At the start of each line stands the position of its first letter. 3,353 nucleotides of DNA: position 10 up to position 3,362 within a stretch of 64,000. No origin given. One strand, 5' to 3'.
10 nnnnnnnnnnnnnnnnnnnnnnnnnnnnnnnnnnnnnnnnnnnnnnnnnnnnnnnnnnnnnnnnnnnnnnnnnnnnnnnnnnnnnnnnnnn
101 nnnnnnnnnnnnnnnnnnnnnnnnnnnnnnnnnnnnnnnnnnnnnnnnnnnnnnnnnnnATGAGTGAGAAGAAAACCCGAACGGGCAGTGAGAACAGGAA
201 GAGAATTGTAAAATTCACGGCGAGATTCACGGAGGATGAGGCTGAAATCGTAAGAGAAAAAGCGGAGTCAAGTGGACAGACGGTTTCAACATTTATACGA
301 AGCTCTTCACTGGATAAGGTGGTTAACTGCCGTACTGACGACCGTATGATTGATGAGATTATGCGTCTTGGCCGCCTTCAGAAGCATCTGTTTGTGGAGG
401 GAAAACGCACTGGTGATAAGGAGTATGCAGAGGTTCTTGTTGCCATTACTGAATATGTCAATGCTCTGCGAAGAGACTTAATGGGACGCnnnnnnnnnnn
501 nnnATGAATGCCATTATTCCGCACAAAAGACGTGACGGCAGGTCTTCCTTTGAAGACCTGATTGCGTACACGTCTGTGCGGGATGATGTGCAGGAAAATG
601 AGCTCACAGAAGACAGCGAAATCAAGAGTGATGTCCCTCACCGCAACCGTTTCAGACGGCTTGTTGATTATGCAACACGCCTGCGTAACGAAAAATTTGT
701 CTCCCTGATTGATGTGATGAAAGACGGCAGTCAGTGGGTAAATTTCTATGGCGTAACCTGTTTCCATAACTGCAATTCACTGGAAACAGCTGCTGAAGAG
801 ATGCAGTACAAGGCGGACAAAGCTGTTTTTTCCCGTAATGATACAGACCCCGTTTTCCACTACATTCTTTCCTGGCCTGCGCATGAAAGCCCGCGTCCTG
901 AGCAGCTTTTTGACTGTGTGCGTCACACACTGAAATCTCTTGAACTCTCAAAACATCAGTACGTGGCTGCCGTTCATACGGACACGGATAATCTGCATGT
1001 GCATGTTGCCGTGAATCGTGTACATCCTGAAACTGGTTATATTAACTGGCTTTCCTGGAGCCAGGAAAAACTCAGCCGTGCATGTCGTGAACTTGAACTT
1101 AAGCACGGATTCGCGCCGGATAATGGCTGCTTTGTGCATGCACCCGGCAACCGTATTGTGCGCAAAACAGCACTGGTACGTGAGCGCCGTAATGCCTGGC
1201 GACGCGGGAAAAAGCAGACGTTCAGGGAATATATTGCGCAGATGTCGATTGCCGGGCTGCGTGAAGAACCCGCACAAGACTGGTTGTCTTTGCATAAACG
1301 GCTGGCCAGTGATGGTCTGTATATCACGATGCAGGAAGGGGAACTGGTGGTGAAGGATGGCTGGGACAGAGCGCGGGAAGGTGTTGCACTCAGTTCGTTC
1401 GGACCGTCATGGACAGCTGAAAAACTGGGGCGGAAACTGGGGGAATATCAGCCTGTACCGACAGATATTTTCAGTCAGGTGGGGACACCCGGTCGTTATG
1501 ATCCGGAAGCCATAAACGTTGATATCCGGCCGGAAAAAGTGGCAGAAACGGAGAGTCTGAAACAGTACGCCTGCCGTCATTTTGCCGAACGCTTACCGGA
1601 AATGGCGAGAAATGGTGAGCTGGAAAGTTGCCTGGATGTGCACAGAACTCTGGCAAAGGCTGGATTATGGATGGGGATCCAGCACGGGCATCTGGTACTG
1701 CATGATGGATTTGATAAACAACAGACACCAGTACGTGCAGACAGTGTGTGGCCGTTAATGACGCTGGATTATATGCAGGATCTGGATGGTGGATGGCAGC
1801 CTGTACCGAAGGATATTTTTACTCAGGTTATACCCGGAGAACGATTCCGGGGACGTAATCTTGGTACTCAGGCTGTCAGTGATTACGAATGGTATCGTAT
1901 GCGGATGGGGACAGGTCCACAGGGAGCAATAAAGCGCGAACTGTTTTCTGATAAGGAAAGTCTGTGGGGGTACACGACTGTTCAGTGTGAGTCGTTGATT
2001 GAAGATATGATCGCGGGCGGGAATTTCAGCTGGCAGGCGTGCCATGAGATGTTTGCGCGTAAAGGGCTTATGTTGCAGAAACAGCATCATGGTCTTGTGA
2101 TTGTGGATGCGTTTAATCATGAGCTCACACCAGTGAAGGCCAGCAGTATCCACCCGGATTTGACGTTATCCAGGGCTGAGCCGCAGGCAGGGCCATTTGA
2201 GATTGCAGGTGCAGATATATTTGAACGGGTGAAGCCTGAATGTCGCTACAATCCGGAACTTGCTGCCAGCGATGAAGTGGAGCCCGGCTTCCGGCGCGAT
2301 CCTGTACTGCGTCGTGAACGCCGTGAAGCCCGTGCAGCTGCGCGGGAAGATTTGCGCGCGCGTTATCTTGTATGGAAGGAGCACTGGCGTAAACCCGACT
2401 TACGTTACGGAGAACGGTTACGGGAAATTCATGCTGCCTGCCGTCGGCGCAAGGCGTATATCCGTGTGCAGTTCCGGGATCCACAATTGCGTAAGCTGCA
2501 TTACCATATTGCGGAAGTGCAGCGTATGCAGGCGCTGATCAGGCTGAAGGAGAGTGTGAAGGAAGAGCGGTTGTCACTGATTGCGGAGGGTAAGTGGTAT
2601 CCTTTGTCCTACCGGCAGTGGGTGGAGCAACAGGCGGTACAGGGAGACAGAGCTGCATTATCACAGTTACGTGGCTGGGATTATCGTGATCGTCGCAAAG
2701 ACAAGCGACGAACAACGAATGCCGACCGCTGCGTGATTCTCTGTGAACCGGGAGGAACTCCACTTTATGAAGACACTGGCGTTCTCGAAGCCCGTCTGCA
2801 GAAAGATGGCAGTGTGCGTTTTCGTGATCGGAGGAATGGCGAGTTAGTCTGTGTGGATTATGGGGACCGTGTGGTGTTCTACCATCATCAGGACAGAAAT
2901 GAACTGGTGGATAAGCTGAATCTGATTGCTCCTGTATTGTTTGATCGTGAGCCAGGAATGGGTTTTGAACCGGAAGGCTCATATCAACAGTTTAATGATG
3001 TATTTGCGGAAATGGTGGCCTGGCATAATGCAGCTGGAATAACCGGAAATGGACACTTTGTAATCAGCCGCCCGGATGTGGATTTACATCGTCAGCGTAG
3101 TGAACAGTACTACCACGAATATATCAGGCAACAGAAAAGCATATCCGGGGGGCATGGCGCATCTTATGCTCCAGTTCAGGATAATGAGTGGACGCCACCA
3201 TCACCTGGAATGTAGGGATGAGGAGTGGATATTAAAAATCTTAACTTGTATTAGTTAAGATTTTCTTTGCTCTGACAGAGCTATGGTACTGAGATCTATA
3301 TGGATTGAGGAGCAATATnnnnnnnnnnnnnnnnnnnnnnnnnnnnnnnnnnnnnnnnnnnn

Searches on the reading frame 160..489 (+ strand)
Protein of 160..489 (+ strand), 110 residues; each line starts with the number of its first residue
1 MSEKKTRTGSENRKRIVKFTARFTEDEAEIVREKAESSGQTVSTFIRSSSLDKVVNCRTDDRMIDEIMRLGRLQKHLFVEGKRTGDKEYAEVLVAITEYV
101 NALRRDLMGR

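Call 38: search_protein_families(proteins=[window:160-489:+], library=ncbifam)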
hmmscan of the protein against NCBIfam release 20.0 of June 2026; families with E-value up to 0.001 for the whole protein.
window:160-489:+ (110 aa): 4 families
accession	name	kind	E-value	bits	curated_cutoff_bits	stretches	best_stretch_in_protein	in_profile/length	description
NF041264.1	MobA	equivalog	4.6e-31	107.2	80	1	13-102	1-90/91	plasmid mobilization protein MobA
NF041418.1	MbpA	equivalog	6.2e-07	29.2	90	1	20-105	6-91/93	mobilization protein MbpA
NF046040.1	RelB_antitoxin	equivalog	1.2e-05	25.5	50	1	20-54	2-36/69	type II toxin-antitoxin system RelB family antitoxin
NF010451.0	PRK13877.1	equivalog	0.001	19.4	134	0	11-88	8-92/124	conjugal transfer transcriptional regulator TraJ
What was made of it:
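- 160..492 (+): nikA, the ribbon-helix-helix relaxosome accessory protein (110 aa). NCBIfam MobA, 107 bits against a cutoff of 80 (call 38).
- Closest known: oriT of IncP plasmid RP4. Different: The accessory proteins differ: NikA scores only 19 bits against TraJ, whose cutoff is 134 (call 38).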

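Call 56: search_solved_structures(query=window:160-489:+, max_evalue=0.01, show_alignments=1)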
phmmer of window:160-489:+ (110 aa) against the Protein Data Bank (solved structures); distinct sequences matched with E-value up to 0.01: 1.
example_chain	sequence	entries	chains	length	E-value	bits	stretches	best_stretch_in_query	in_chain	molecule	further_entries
2ba3_A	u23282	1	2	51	3.6e-06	30.5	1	4-51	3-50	NikA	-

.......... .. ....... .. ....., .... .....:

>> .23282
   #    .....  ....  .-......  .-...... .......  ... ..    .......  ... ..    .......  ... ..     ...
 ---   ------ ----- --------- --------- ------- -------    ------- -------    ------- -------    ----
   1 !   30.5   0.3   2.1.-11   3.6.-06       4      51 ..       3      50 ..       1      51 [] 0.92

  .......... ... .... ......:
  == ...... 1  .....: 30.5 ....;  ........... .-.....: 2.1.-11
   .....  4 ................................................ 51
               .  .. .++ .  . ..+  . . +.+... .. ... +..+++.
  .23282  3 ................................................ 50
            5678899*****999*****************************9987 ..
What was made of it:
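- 160..492 (+): Matches the R64 NikA N-terminal structure 2BA3 (call 56).
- On NikA / MobA ribbon-helix-helix accessory protein: PDB 2BA3 match over residues 4-51, E = 3.6e-06 (call 56).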

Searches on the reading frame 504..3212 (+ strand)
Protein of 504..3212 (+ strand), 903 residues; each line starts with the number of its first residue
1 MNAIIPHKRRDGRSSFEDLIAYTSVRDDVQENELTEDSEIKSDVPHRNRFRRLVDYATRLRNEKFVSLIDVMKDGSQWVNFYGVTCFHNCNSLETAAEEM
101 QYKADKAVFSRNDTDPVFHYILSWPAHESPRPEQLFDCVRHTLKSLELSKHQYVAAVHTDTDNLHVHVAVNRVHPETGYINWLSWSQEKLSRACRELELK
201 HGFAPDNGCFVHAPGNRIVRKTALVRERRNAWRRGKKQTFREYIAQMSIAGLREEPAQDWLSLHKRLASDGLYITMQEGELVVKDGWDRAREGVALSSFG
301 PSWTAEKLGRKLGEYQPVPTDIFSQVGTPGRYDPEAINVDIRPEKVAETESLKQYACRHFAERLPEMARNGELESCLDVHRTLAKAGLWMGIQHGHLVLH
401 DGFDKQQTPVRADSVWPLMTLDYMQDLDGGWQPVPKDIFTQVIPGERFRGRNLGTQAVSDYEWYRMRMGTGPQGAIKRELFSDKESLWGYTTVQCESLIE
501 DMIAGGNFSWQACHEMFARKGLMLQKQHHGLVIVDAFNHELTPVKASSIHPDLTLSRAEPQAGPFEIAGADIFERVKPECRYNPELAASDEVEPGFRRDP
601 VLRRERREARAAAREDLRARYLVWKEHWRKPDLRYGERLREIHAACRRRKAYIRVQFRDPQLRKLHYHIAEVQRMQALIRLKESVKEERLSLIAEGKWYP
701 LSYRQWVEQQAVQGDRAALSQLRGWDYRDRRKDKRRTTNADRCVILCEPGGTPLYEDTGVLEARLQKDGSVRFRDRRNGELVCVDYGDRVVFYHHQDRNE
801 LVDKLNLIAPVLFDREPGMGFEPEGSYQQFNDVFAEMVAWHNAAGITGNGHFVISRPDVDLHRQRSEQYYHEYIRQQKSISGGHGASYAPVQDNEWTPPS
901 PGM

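Call 38: search_protein_families(proteins=[window:504-3212:+], library=ncbifam)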
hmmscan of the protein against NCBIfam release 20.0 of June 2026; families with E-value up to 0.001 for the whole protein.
window:504-3212:+ (903 aa): 4 families
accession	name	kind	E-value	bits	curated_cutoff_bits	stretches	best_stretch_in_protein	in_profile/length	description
NF041893.1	TraI_MobP_relax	equivalog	3.2e-120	402.5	250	2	1-321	1-272/502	TraI/MobA(P) family conjugative relaxase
NF041450.1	MobP1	subfamily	5.2e-06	26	200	1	93-171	92-171/321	MobP1 family relaxase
NF041498.2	MobP2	subfamily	4.9e-05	23.1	200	1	141-182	132-174/335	MobP2 family relaxase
NF040665.1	relax_SAG1250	exception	0.00061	18.4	575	0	118-176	83-141/606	SAG1250 family conjugative relaxase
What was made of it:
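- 504..3215 (+): nikB, the MOBP relaxase (903 aa). NCBIfam TraI/MobA(P) relaxase, 402 bits against a cutoff of 250 (call 38).
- On MOBP relaxase (NikB): NCBIfam TraI_MobP_relax, 402 bits against a cutoff of 250 (call 38).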

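Call 43: profile_search(protein=window:504-3212:+)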
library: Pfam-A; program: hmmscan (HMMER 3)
A. the first sequence (903 residues): domains with independent E <= 10: 4; with E <= 0.001: 3
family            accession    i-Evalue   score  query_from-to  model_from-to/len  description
Relaxase          PF03432.20    8.5e-30   104.2      84-203        12-132/132  MobA/VirD2-like, nuclease domain
TraI_middle       PF22863.1     4.3e-09    36.9     477-566         6-87/89  TraI-like middle domain
MobL              PF18555.7       0.001    18.6     149-175       143-169/383  MobL relaxases
TraI_middle       PF22863.1       0.024    15.2     239-317        15-88/89  TraI-like middle domain
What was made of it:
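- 504..3215 (+): Pfam Relaxase PF03432 over residues 84-203 (call 43).
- On MOBP relaxase (NikB): Pfam PF03432, E = 8.5e-30 (call 43).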
